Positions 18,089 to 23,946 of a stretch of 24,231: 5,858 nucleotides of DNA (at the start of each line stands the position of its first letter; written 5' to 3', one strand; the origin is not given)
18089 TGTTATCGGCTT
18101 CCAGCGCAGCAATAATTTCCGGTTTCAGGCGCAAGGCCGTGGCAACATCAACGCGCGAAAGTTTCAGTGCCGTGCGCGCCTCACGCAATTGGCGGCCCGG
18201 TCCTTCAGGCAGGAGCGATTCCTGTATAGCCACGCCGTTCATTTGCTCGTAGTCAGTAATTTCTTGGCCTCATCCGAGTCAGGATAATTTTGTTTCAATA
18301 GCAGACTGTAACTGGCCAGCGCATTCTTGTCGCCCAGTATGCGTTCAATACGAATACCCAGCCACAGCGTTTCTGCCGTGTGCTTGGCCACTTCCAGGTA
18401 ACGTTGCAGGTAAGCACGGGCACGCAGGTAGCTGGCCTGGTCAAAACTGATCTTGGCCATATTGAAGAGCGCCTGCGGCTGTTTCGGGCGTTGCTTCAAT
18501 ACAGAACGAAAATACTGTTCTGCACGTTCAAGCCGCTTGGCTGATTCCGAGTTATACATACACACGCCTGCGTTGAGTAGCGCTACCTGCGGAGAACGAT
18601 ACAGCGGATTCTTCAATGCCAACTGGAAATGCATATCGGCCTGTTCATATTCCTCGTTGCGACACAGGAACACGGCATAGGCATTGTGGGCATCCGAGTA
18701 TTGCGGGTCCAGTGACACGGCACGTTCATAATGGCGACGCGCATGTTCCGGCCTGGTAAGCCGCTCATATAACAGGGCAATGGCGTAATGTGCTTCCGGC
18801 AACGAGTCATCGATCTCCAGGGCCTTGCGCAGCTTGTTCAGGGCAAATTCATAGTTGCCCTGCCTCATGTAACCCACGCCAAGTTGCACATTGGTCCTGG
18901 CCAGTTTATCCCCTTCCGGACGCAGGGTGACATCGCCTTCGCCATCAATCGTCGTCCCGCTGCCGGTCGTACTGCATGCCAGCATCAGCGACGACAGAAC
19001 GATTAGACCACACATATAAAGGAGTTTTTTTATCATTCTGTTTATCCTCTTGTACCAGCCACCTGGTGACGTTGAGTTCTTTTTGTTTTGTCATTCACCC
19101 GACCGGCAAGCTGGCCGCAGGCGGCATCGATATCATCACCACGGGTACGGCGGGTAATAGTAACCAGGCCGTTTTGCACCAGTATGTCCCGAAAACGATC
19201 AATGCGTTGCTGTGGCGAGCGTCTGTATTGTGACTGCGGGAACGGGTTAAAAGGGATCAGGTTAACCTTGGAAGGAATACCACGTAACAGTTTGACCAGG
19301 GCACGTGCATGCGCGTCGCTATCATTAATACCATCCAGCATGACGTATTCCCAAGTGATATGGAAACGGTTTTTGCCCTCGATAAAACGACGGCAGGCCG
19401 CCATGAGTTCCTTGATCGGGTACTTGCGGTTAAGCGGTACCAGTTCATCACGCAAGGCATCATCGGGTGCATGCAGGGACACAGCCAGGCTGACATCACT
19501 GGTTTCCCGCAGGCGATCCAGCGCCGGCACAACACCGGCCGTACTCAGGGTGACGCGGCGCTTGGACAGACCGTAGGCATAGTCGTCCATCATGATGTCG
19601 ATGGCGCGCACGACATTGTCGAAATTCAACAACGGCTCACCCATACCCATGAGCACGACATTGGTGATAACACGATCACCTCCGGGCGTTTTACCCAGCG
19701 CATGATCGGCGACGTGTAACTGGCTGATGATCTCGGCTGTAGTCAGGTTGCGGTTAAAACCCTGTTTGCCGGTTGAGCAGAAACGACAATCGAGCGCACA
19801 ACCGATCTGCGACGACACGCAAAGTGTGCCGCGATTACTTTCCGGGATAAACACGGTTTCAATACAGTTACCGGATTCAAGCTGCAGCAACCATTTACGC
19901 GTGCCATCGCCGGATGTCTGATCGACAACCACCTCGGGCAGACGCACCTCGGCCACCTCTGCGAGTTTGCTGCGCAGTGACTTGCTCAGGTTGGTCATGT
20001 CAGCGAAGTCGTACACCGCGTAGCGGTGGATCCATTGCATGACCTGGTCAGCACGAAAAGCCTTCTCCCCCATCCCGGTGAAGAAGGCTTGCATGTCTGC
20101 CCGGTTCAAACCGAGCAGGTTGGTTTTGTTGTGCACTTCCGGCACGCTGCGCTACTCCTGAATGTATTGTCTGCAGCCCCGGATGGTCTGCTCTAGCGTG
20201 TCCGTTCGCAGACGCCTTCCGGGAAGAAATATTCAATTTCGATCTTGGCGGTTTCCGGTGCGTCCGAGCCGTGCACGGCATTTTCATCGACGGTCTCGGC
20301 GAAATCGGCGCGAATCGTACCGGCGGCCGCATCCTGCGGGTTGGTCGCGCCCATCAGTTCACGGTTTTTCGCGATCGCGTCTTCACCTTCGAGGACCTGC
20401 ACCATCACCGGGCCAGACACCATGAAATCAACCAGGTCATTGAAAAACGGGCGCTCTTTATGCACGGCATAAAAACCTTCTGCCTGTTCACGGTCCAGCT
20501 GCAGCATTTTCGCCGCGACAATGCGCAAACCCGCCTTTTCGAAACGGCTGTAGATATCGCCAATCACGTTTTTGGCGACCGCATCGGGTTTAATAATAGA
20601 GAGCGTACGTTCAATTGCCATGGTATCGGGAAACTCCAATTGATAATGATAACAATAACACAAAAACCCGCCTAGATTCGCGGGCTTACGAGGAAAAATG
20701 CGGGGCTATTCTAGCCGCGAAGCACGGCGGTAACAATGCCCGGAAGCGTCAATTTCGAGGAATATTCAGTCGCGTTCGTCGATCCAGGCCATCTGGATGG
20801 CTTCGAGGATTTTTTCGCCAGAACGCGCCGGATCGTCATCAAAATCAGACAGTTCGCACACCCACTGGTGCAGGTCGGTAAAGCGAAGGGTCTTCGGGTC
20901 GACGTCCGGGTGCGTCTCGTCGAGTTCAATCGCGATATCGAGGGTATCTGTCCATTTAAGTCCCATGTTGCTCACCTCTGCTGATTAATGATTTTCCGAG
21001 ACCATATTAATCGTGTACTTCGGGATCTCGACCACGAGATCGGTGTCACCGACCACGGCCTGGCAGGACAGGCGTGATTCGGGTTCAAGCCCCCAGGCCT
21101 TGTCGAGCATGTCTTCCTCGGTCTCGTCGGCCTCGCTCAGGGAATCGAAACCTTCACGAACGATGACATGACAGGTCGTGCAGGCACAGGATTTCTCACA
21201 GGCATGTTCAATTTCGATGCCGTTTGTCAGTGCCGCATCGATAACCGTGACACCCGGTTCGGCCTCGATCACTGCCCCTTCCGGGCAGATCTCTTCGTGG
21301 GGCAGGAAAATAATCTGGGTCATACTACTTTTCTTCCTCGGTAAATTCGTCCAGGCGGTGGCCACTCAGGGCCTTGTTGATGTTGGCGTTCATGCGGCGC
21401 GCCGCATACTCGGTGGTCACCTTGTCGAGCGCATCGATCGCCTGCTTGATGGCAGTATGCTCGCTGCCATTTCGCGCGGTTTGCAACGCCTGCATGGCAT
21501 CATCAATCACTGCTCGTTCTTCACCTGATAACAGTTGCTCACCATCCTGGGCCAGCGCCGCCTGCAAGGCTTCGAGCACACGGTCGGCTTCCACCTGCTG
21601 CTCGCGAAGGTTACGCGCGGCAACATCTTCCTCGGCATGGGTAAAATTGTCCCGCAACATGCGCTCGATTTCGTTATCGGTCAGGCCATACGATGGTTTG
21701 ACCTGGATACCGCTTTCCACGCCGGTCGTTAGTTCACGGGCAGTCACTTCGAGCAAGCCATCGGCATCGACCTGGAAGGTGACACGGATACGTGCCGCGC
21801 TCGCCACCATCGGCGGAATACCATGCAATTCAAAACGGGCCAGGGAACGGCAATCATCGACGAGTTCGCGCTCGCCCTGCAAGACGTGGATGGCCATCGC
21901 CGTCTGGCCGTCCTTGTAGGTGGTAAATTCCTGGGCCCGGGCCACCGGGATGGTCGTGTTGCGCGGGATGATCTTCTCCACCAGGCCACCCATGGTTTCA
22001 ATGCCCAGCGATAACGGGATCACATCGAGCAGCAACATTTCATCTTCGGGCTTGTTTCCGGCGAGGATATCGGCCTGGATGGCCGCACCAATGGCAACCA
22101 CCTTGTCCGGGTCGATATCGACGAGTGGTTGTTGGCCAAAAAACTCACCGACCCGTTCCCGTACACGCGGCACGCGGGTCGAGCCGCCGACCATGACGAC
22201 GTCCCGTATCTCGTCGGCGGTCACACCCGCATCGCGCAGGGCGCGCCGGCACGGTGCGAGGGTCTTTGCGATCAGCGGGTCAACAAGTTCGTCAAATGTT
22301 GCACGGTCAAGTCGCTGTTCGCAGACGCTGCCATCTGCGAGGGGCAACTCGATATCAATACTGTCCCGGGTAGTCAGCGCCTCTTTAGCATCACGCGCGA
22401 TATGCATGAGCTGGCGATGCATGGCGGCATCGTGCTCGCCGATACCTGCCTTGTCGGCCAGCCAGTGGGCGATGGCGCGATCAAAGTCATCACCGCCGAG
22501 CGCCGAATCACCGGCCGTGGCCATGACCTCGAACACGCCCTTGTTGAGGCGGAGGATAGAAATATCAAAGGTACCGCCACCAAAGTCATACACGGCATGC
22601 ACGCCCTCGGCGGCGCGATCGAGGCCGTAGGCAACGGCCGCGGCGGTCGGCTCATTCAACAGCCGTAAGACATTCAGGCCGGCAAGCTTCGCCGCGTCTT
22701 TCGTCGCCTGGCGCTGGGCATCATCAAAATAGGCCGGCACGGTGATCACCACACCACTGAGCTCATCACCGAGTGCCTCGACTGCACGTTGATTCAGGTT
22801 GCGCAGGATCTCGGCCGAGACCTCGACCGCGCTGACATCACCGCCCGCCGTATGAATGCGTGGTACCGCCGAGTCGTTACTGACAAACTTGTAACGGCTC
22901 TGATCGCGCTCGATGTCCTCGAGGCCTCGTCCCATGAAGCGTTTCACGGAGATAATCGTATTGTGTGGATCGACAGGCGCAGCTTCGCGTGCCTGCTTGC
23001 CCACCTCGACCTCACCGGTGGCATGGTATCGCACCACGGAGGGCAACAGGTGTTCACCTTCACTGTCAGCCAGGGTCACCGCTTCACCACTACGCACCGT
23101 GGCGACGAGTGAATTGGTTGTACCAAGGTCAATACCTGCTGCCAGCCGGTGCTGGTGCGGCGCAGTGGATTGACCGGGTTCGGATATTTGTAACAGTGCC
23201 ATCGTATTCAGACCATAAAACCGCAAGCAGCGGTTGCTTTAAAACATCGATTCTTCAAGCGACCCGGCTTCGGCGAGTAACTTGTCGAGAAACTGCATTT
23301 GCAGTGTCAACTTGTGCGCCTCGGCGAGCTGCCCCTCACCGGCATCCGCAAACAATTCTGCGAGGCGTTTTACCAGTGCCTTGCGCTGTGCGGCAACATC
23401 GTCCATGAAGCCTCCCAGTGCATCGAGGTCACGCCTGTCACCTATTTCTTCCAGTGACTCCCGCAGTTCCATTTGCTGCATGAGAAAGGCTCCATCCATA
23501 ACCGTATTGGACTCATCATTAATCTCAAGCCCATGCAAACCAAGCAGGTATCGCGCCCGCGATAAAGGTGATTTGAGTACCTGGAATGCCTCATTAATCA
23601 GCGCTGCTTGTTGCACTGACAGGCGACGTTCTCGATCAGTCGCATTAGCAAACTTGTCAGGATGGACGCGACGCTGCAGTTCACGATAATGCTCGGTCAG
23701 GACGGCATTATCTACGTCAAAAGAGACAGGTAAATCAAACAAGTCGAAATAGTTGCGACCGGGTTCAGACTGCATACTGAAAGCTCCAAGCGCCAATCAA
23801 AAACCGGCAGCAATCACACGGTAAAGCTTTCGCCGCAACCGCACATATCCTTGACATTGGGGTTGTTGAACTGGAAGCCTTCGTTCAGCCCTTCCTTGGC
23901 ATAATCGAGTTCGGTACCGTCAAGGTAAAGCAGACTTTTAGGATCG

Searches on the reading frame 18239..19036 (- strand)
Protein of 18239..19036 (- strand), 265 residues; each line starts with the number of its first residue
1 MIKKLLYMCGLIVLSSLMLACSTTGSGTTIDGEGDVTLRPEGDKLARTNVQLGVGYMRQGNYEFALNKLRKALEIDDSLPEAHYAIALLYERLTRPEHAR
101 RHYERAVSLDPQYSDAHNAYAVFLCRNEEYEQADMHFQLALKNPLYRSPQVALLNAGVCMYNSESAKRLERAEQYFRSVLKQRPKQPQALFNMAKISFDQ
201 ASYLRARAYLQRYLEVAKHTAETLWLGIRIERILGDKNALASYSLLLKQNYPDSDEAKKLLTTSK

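Call 4: search_protein_families(library=pfam, proteins=[window:18239-19036:-], max_evalue=0.01)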
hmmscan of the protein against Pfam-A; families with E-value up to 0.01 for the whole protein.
window:18239-19036:- (265 aa): 19 families
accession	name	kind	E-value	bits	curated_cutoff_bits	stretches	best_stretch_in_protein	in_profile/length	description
PF07719.23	TPR_2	-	3e-18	64.8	27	2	80-113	1-34/34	Tetratricopeptide repeat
PF13414.12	TPR_11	-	1.3e-15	57.3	26.8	1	56-93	4-41/42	TPR repeat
PF13431.12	TPR_17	-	1.3e-13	50.5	24.4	1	102-133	1-32/34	Tetratricopeptide repeat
PF00515.34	TPR_1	-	5e-13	48.7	27.8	2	80-113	1-34/34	Tetratricopeptide repeat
PF13424.12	TPR_12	-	6.2e-13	49.2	30.1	1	45-110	2-75/77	Tetratricopeptide repeat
PF13181.12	TPR_8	-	7.2e-13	48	25.7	1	81-113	2-34/34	Tetratricopeptide repeat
PF14559.12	TPR_19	-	1.1e-12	48.5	25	2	166-218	4-56/68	Tetratricopeptide repeat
PF13428.12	TPR_14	-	1.2e-11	44.5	23.5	1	80-121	1-42/44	Tetratricopeptide repeat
PF13432.12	TPR_16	-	1.2e-10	42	32.7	3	52-112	3-63/65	Tetratricopeptide repeat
PF23914.1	TPR_CcmH_CycH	-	3.9e-09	37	42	2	158-217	93-151/158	Cytochrome c-type biogenesis protein H TPR domain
PF13176.12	TPR_7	-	8.8e-09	35.2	27.9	1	51-77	4-30/36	Tetratricopeptide repeat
PF13371.12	TPR_9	-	2.4e-07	31.1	35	0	166-219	8-61/73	Tetratricopeptide repeat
PF24575.1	TPR_Slam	-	3.5e-07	31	35.2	1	83-137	50-104/104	Surface lipoprotein assembly modifier, N-terminal TPR repeats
PF13174.12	TPR_6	-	2.2e-06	28.4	26.3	0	152-185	2-32/33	Tetratricopeptide repeat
PF25063.1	ARM_TT21_C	-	3.3e-06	27.5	35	1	41-110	90-159/209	Tetratricopeptide repeat protein 21 C-terminal ARM domain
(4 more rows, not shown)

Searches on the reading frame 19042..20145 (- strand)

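Call 4: search_protein_families(library=pfam, proteins=[window:19042-20145:-], max_evalue=0.01)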
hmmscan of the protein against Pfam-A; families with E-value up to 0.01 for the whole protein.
window:19042-20145:- (367 aa): 3 families
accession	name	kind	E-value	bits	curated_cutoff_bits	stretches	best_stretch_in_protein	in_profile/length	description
PF21016.3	RlmN_N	-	9.1e-29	99.4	24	1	8-67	1-60/60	Ribosomal RNA large subunit methyltransferase N-terminal domain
PF04055.27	Radical_SAM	-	2.7e-17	63.9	29.5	1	112-278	3-159/166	Radical SAM superfamily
PF19238.5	Radical_SAM_2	-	0.0019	18.4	26.7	1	209-290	69-145/151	Radical SAM-like domain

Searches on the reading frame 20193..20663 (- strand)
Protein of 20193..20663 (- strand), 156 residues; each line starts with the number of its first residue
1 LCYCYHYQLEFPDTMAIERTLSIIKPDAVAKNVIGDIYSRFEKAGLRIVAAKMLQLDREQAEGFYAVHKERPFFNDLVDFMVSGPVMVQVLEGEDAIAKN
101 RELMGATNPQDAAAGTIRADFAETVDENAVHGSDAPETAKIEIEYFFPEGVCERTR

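Call 4: search_protein_families(library=pfam, proteins=[window:20193-20663:-], max_evalue=0.01)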
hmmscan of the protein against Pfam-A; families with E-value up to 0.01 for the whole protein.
window:20193-20663:- (156 aa): 1 family
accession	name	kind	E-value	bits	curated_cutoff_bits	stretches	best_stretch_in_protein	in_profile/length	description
PF00334.24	NDK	-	3.3e-59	199.1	27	1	18-149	1-132/135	Nucleoside diphosphate kinase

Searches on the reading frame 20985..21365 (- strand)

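Call 4: search_protein_families(library=pfam, proteins=[window:20985-21365:-], max_evalue=0.01)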
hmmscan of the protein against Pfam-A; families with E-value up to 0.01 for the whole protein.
window:20985-21365:- (126 aa): 2 families
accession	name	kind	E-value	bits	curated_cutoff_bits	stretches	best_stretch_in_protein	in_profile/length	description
PF00111.32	Fer2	-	5.5e-14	52.3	21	1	26-105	3-76/77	2Fe-2S iron-sulfur cluster binding domain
PF13510.11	Fer2_4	-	0.00096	19.6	22.8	1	29-70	9-59/82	2Fe-2S iron-sulfur cluster binding domain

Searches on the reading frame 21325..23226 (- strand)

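Call 4: search_protein_families(library=pfam, proteins=[window:21325-23226:-], max_evalue=0.01)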
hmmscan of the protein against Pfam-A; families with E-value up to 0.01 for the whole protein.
window:21325-23226:- (633 aa): 3 families
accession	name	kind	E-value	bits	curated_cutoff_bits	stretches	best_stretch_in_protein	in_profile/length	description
PF00012.26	HSP70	-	3.7e-192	640.2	20.6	1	30-611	2-597/599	Hsp70 protein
PF06723.19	MreB_Mbl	-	1.5e-18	67.2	27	1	129-385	66-319/327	MreB/Mbl protein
PF00538.25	Linker_histone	-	0.0014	19.3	22.4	0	573-620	7-50/74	linker histone H1 and H5 family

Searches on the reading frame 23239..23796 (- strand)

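Call 4: search_protein_families(library=pfam, proteins=[window:23239-23796:-], max_evalue=0.01)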
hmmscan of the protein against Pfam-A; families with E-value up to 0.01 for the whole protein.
window:23239-23796:- (185 aa): 2 families
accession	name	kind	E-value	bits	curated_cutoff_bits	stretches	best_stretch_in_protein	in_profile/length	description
PF07743.18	HSCB_C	-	4e-16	59.6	22.1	1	100-176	1-72/74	HSCB C-terminal oligomerisation domain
PF00226.36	DnaJ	-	1.5e-06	28.7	27.8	1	22-83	6-62/63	DnaJ domain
